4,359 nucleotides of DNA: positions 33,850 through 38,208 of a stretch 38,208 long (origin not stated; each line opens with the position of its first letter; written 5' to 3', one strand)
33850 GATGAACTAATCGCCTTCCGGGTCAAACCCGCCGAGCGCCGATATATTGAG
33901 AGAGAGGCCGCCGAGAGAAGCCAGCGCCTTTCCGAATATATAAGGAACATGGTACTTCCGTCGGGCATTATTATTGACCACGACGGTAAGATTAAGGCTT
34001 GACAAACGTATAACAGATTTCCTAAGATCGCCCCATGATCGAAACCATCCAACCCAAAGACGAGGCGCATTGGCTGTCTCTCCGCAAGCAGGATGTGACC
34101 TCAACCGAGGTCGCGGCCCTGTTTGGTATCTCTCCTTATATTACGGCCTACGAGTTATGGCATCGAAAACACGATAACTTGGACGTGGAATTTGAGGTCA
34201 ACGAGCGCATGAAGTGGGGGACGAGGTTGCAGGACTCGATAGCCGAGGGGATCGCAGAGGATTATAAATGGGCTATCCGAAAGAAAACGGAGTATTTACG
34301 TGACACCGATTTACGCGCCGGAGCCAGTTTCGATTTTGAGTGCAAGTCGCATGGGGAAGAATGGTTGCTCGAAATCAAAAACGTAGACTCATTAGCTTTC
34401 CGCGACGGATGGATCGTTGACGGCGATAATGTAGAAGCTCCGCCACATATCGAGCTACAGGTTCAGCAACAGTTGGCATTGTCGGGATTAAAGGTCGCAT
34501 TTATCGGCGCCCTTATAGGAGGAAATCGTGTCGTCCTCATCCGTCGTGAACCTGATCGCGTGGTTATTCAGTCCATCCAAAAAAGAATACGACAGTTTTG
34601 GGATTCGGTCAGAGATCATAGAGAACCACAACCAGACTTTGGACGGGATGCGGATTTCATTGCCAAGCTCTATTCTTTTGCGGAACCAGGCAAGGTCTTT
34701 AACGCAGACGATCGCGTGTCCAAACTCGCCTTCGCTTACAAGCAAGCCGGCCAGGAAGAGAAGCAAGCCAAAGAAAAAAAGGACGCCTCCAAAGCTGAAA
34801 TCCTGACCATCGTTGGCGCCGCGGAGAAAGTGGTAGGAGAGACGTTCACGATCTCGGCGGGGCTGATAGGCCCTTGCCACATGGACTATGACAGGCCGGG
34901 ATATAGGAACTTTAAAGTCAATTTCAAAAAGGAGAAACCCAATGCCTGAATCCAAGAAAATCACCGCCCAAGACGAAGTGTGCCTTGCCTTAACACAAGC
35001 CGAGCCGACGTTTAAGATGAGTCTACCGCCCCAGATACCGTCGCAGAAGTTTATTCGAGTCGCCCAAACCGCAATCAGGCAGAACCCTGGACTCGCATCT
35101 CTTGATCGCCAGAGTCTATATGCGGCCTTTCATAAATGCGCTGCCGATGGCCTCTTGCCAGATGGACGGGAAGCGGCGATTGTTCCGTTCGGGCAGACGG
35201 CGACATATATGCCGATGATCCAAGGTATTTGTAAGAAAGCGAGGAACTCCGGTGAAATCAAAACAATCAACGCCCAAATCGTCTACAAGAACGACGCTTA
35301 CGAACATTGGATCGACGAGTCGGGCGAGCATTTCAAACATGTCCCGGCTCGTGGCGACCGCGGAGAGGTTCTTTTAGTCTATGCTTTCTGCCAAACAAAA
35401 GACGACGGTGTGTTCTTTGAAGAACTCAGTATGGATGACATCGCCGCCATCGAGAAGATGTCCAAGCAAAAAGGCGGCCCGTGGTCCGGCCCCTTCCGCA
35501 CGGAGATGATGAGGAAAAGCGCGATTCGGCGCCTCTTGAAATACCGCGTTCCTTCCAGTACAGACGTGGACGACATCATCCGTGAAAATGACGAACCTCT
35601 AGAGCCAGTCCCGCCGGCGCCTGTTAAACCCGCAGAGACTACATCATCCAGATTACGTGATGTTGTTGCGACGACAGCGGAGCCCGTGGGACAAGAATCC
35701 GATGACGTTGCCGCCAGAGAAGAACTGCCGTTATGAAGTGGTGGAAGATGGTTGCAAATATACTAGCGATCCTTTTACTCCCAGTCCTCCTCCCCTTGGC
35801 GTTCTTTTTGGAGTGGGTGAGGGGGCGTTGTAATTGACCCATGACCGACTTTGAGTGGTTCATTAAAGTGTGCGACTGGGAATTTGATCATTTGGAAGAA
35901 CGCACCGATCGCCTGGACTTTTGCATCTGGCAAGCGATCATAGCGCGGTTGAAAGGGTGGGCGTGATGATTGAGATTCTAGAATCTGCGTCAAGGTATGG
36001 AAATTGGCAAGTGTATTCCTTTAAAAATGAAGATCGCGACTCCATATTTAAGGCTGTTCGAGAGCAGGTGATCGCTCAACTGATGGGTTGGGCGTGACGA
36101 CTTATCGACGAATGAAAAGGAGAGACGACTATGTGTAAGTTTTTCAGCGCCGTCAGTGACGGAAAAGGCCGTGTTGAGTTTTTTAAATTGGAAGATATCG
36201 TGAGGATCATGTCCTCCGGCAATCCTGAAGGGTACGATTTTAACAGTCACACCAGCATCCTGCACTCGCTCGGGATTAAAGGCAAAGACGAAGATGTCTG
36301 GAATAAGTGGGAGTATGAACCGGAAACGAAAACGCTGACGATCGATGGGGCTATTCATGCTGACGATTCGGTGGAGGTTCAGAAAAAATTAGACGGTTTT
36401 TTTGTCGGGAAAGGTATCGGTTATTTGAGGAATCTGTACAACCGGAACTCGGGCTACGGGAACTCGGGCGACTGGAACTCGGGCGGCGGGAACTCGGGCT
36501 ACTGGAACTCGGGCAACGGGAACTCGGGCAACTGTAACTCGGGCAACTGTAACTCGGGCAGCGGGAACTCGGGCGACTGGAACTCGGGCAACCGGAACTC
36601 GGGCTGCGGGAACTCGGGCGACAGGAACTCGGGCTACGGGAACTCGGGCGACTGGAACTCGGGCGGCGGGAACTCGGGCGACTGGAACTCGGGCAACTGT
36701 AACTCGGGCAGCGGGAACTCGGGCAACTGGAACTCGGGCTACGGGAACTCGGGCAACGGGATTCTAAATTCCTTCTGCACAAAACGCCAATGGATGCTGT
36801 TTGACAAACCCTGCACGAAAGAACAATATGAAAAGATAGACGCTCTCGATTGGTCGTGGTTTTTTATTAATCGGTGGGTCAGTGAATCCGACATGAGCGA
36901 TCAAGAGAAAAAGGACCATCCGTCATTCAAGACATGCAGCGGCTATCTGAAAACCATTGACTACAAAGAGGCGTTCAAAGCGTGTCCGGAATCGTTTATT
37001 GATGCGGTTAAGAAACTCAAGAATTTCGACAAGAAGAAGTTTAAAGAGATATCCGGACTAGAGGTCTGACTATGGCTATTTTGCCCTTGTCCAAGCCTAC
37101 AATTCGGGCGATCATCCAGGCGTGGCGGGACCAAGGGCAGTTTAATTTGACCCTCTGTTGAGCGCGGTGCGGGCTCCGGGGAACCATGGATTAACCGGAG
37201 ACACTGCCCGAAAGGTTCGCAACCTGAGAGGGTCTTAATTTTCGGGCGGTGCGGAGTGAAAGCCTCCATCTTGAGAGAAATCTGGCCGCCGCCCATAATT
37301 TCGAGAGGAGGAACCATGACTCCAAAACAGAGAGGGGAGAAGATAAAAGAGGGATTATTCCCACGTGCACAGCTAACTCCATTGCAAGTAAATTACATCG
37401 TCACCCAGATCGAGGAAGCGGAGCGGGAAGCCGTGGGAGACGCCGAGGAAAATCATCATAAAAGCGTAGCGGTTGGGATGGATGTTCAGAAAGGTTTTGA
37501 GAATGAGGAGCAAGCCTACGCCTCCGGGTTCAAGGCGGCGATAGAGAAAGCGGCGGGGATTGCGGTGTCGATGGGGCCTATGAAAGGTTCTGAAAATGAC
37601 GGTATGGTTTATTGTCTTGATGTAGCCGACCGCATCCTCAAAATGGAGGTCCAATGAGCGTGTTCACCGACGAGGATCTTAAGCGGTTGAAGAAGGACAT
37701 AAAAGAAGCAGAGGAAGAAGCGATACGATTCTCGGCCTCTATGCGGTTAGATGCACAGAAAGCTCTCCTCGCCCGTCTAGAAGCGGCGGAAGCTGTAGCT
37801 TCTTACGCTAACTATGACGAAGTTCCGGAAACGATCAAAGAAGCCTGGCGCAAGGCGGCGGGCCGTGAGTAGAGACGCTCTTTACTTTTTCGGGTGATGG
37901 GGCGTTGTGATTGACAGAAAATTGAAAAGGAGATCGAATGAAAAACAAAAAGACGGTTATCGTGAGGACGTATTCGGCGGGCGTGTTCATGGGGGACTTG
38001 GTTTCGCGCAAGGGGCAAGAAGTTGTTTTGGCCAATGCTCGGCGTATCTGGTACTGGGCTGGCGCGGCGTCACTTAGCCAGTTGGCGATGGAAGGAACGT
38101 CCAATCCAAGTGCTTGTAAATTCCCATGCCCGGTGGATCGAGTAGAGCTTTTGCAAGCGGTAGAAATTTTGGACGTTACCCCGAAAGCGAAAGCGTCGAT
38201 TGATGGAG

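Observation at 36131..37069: Early protein with 21 consecutive x-x-N-S-G pentapeptides: candidate beta-helical DNA mimic or anti-defence factor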

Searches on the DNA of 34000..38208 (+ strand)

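Call 6: search_dna_similar(query=window:34000-38208:+, collection=phages, mode=near, max_rows=20)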
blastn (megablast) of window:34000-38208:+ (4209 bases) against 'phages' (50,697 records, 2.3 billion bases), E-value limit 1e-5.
No match.

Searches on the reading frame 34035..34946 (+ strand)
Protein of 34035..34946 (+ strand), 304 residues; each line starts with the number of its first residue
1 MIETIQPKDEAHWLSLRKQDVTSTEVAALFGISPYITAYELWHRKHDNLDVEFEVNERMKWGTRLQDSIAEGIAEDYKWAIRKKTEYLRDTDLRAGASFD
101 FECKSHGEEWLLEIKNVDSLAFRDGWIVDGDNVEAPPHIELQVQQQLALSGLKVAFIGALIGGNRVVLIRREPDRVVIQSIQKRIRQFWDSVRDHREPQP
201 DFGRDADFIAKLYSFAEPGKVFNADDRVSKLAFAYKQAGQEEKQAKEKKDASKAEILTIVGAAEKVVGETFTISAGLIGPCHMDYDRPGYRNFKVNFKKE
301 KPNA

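Call 9: search_protein_families(library=pfam, proteins=[window:34035-34946:+], max_evalue=0.01)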
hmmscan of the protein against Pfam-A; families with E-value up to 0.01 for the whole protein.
window:34035-34946:+ (304 aa): 1 family
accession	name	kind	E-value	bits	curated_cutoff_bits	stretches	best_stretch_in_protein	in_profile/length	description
PF09588.16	YqaJ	-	1.4e-18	68.1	22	1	12-152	1-149/150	YqaJ-like viral recombinase domain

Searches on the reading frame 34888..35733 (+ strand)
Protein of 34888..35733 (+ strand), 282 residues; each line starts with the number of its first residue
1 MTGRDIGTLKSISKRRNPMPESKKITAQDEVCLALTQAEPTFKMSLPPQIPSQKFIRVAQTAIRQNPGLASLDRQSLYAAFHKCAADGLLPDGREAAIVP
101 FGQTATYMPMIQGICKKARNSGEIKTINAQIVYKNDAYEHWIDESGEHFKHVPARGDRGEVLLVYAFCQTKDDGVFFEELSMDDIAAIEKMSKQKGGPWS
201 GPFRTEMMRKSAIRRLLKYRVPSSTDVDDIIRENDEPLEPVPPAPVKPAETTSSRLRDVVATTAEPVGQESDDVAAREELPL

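Call 9: search_protein_families(library=pfam, proteins=[window:34888-35733:+], max_evalue=0.01)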
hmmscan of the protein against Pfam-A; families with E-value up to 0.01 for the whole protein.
window:34888-35733:+ (282 aa): 1 family
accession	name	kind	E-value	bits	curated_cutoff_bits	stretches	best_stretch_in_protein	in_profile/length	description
PF03837.19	RecT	-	5.8e-33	114.6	24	1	54-235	2-186/198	RecT family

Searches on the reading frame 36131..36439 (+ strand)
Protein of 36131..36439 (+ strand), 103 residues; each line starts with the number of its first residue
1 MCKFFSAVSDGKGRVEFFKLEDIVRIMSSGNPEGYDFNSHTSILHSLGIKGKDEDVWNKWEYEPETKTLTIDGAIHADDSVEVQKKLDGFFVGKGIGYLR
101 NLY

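Call 37: find_homologous_proteins(query=window:36131-36439:+)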
Query window:36131-36439:+: no candidate shares three 5-residue words with the query. No homologue found.

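Call 77: find_homologous_proteins(query=A3, max_evalue=0.001)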
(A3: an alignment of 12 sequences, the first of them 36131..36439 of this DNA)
Query A3 (12 sequences) (103 aa, profile of the alignment): 184 proteins with E <= 0.001 among 749 candidates; the best 120 are listed.
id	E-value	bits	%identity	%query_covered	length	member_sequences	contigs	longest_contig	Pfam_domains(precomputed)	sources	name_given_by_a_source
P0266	1.9e-34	136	46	83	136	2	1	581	-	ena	-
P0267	3.9e-33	132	44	83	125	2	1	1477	-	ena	-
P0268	5.3e-33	131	43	85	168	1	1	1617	-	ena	-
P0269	7.6e-33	131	47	98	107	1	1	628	-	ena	-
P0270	9.1e-33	130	42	83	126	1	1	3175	-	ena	-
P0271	1.7e-32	129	46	85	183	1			-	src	-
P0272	3.2e-32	129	46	84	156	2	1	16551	-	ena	-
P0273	7.7e-32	127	45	85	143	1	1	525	-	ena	-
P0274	3.8e-31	125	50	100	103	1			-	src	-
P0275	6.6e-31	124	44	84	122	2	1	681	-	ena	-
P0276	7.6e-31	124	46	83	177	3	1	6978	-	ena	-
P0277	4.3e-30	122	43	81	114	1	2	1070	-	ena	-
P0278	7.3e-30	121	42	82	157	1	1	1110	-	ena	-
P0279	1.0e-29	121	46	83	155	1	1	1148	-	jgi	jgi:hypothetical protein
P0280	2.7e-29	119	39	83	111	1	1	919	-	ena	-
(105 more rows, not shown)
